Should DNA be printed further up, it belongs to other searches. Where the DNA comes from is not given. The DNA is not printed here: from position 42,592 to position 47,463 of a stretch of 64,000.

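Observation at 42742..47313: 1523-aa single polypeptide combining GtrB/DPM1-like GT2, processive QxxRW GT2 synthase, a flippase-like multi-pass domain and a GT4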

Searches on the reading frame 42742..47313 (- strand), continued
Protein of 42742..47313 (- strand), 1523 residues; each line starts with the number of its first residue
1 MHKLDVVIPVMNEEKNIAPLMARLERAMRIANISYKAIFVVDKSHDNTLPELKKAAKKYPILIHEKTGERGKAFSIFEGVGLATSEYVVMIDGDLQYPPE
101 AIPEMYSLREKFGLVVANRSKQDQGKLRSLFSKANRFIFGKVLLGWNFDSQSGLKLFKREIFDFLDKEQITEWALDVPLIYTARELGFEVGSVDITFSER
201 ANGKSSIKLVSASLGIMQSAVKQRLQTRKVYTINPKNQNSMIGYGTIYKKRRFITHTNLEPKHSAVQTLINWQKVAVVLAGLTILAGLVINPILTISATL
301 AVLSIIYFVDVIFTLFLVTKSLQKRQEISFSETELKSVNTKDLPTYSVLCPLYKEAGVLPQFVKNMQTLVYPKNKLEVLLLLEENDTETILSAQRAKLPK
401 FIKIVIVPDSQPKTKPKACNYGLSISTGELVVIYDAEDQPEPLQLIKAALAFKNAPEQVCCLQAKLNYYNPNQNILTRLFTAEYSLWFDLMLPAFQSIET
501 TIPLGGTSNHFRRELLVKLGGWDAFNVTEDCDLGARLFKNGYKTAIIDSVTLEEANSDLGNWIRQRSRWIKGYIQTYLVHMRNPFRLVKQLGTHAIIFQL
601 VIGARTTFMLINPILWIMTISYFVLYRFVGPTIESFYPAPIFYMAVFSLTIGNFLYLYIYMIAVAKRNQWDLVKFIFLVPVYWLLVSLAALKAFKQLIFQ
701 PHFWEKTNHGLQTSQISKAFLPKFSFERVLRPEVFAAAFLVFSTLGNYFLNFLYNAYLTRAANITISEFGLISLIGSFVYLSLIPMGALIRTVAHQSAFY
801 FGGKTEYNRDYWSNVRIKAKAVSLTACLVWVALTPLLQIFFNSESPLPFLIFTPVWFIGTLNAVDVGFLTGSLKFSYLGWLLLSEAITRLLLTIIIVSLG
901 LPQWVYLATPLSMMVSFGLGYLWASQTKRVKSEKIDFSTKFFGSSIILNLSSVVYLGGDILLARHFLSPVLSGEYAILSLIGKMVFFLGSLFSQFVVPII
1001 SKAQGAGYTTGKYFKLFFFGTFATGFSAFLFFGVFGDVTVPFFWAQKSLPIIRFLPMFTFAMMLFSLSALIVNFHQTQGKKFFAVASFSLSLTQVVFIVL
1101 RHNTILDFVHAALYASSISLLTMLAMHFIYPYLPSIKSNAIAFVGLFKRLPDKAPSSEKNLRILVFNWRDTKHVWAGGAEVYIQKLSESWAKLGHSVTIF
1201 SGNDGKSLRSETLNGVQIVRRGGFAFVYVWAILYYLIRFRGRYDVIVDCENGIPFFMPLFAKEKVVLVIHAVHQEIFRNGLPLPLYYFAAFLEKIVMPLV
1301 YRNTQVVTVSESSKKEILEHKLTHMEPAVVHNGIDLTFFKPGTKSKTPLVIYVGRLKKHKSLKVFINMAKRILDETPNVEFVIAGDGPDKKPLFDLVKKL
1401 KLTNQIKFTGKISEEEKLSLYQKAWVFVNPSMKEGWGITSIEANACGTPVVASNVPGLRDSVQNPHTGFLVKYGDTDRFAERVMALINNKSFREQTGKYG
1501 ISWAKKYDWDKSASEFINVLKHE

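Call 74: search_protein_families(library=pfam, proteins=[L061:11370-13214:+, L061:13822-14565:+, L061:14878-16884:+, L061:16881-18200:+, L061:4378-6699:+, L061:7086-8579:-, L071:11137-13083:+, L071:14049-15191:+, L071:5570-7186:-], max_evalue=0.001)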
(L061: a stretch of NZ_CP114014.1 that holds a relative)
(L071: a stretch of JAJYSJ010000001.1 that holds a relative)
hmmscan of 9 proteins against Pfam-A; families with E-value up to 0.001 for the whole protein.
L061:11370-13214:+ (614 aa): 0 families

L061:13822-14565:+ (247 aa): 0 families

L061:14878-16884:+ (668 aa): 1 family
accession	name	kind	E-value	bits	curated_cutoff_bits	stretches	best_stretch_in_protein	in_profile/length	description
PF12849.12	PBP_like_2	-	2.6e-10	41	27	1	86-241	10-156/267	PBP superfamily domain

L061:16881-18200:+ (439 aa): 2 families
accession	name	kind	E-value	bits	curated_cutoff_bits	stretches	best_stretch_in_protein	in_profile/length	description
PF13458.12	Peripla_BP_6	-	5.8e-18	66.1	31.7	1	68-390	9-312/343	Periplasmic binding protein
PF01094.35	ANF_receptor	-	0.00016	21.3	25.4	1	126-265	50-169/353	Receptor family ligand binding region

L061:4378-6699:+ (773 aa): 5 families
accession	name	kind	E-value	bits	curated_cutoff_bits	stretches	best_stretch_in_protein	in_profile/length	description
PF13231.12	PMT_2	-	7.1e-38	130.8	26.1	1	133-296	1-160/160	Dolichyl-phosphate-mannose-protein mannosyltransferase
PF24878.1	YkcB_C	-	1.6e-11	44.4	27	1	658-720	15-77/85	Putative mannosyltransferase YkcB-like, C-terminal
PF02366.24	PMT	-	5.5e-07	29.8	22.7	1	129-259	57-194/245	Dolichyl-phosphate-mannose-protein mannosyltransferase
PF11028.14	TMEM260-like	-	3e-05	24.3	24.2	1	180-264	85-172/179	Protein O-mannosyl-transferase TMEM260-like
PF12250.14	AftA_N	-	0.00046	19.5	26.7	1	136-296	129-290/429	Arabinofuranosyltransferase N terminal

L061:7086-8579:- (497 aa): 0 families

L071:11137-13083:+ (648 aa): 0 families

L071:14049-15191:+ (380 aa): 0 families

L071:5570-7186:- (538 aa): 1 family
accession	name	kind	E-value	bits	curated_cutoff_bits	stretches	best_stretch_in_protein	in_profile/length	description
PF09721.15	Exosortase_EpsH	-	9.4e-14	51.8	25.7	1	29-284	9-249/254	Transmembrane exosortase (Exosortase_EpsH)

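Call 89: list_cluster_members(proteins=[P0001, P0121])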
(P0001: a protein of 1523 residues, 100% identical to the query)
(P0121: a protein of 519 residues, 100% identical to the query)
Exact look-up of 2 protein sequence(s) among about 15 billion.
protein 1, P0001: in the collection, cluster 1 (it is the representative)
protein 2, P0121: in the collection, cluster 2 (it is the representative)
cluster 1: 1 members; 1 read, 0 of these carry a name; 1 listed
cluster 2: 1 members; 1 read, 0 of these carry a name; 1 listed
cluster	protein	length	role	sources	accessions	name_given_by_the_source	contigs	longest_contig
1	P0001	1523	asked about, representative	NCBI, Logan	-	-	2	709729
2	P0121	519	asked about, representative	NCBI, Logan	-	-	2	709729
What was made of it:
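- Tried and rejected: Exact cluster look-up returned none (call 89).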
